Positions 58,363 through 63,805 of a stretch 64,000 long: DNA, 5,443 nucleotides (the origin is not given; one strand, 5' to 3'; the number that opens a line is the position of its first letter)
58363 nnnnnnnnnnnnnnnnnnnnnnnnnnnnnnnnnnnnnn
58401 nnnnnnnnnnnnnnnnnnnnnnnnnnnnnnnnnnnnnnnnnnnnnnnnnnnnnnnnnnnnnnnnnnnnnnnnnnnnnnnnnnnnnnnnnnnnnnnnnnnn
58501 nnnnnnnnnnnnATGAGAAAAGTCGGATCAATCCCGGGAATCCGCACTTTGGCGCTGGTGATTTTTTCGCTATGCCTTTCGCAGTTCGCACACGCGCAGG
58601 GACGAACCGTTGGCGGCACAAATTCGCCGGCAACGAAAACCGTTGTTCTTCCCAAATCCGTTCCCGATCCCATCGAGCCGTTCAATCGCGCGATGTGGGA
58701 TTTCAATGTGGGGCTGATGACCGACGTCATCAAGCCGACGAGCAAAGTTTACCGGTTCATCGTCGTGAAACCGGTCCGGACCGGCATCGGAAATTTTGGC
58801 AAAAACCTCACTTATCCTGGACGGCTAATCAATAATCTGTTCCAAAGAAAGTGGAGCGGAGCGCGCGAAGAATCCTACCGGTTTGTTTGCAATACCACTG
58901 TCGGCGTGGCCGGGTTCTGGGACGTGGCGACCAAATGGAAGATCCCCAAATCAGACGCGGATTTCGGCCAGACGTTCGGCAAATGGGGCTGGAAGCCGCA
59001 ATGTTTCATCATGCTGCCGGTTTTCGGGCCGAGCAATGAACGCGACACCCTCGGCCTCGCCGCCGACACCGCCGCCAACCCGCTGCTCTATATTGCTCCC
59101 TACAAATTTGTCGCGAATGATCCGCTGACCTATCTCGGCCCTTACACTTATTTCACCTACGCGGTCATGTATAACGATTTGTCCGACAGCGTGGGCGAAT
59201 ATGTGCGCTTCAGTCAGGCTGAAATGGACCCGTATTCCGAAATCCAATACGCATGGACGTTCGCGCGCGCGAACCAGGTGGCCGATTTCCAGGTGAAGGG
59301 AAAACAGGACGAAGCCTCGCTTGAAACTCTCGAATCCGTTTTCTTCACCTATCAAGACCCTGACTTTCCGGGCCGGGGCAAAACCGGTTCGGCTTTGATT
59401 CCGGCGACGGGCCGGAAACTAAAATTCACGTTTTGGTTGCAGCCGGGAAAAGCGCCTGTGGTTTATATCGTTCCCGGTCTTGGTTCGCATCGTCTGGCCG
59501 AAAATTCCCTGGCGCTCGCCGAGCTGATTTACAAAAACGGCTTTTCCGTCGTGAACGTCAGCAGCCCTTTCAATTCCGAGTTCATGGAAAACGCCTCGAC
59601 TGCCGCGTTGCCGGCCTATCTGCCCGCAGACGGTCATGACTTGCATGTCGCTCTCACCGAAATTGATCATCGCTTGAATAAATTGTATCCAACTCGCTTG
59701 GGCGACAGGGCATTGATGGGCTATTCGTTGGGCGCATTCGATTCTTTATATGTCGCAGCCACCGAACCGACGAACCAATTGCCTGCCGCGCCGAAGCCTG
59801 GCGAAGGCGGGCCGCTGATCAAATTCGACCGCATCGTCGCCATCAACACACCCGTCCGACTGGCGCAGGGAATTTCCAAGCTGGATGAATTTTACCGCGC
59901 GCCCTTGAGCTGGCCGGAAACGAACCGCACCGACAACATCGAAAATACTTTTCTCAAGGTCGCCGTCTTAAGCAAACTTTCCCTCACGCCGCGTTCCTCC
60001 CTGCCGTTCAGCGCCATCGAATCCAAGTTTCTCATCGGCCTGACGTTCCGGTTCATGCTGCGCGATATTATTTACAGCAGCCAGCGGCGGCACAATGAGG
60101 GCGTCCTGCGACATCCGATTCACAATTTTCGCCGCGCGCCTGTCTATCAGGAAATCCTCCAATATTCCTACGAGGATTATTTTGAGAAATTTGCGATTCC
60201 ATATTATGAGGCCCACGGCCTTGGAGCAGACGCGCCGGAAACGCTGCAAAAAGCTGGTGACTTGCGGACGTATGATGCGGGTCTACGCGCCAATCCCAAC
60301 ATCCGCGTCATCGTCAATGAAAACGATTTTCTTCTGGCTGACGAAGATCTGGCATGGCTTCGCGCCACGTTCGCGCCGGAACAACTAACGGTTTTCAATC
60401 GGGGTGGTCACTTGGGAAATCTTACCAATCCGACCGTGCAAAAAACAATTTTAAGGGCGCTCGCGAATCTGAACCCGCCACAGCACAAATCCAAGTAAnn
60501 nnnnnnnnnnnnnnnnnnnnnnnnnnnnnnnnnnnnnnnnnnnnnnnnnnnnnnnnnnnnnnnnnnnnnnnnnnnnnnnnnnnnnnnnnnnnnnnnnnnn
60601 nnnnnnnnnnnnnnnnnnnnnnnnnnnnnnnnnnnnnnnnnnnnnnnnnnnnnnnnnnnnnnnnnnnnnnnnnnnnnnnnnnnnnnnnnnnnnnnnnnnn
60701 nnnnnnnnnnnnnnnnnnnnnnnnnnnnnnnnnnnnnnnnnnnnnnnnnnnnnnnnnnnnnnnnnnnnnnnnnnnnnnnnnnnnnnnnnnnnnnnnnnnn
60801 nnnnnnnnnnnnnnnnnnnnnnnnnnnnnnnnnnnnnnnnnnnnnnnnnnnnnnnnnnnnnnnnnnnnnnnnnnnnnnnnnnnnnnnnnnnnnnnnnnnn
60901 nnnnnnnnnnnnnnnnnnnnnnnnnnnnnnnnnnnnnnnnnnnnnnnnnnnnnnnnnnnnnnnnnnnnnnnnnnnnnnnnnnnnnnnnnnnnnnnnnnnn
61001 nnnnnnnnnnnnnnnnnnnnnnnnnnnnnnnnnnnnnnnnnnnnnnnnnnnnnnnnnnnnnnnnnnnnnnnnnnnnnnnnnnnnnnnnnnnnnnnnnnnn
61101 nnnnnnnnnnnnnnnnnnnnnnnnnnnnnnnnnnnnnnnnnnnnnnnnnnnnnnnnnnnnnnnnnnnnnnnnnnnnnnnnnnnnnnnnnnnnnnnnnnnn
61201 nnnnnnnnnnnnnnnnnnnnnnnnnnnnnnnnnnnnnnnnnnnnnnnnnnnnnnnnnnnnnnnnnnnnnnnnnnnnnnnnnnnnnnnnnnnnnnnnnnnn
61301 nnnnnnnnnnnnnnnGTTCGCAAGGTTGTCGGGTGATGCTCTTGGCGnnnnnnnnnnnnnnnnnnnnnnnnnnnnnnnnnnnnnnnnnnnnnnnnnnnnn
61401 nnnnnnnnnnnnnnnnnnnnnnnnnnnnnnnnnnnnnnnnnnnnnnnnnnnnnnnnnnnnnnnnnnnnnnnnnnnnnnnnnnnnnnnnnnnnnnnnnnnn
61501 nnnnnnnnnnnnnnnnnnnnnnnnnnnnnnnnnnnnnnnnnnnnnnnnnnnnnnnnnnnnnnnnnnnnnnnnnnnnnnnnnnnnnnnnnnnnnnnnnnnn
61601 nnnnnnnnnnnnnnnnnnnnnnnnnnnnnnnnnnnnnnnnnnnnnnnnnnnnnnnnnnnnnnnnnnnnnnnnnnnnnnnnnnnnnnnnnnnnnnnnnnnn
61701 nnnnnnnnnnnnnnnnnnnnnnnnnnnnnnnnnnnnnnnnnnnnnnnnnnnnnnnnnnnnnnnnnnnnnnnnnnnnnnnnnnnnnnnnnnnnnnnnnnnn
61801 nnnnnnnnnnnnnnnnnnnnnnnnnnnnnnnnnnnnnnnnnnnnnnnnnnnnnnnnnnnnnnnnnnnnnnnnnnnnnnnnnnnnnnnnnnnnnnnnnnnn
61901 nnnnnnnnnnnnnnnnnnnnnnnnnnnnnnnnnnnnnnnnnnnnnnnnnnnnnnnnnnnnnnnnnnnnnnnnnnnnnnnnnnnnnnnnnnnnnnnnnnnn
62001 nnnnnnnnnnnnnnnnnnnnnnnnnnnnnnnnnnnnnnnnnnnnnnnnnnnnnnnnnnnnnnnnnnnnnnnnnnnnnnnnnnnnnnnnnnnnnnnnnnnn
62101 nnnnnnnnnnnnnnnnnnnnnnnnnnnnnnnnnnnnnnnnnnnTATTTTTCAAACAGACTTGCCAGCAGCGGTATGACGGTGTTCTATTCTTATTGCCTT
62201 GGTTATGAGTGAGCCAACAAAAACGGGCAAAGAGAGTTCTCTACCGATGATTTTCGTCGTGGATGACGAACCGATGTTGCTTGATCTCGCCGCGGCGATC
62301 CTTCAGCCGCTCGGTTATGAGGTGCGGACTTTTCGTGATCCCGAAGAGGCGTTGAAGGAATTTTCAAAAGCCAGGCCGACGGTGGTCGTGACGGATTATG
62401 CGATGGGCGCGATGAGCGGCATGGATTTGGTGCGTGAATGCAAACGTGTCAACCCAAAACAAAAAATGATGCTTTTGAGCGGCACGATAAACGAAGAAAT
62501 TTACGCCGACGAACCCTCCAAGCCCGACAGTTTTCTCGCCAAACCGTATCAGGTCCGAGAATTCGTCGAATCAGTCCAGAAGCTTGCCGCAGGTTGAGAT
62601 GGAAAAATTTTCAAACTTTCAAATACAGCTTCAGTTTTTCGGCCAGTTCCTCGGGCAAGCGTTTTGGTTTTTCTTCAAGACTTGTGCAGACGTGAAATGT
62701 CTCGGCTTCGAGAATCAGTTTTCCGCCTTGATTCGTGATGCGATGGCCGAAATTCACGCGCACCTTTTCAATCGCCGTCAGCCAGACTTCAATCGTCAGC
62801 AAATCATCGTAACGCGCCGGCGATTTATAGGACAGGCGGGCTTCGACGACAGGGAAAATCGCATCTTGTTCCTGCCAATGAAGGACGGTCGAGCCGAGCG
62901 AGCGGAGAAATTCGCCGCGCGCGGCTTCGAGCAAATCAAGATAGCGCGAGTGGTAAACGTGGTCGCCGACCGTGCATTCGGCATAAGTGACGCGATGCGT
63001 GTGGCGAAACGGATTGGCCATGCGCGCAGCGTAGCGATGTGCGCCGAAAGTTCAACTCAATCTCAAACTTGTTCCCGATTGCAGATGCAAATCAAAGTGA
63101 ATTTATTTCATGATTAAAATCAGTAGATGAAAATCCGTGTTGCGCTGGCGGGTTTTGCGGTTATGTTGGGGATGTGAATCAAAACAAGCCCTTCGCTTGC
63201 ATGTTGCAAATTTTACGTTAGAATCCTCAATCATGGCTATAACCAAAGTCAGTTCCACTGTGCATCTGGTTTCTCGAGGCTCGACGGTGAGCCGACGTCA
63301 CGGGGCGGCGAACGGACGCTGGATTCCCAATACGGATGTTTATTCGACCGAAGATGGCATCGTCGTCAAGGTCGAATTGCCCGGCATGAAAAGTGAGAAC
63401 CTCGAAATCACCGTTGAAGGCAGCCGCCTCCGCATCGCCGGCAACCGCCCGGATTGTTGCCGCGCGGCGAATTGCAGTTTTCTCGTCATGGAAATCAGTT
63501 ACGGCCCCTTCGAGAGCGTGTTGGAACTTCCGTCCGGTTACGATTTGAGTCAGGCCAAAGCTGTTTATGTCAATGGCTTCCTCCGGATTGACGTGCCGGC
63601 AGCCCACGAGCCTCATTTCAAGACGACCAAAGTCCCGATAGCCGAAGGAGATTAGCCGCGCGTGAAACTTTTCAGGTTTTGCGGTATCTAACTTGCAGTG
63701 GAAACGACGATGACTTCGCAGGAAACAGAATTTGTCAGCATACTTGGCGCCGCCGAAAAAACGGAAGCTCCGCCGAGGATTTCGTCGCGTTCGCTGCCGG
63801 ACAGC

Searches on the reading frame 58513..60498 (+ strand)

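Call 48: search_protein_families(library=pfam, proteins=[window:58513-60498:+], max_evalue=0.001)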
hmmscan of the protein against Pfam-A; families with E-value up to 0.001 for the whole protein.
window:58513-60498:+ (661 aa): 1 family
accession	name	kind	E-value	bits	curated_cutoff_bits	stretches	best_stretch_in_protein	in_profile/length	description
PF04333.18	MlaA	-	4.5e-54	183.5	25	1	51-254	2-194/195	MlaA lipoprotein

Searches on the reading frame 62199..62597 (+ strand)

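Call 48: search_protein_families(library=pfam, proteins=[window:62199-62597:+], max_evalue=0.001)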
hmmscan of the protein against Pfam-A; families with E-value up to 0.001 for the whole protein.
window:62199-62597:+ (132 aa): 1 family
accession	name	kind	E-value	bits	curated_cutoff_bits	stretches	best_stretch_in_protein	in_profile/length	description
PF00072.30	Response_reg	-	6.7e-17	62.1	30.2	1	18-126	1-110/111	Response regulator receiver domain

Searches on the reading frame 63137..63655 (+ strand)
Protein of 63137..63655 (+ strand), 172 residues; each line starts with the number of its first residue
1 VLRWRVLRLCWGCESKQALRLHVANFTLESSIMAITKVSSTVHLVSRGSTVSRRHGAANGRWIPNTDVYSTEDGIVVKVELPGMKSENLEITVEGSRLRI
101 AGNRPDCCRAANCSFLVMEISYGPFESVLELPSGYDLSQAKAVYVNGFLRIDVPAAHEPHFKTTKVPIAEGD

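Call 59: search_protein_families(library=pfam, proteins=[window:63137-63655:+], max_evalue=0.0001)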
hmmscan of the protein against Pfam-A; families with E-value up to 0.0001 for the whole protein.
window:63137-63655:+ (172 aa): 1 family
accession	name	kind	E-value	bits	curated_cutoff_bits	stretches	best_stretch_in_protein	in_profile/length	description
PF00011.27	HSP20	-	1.5e-16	60.8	20.8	1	69-168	3-101/102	Hsp20/alpha crystallin family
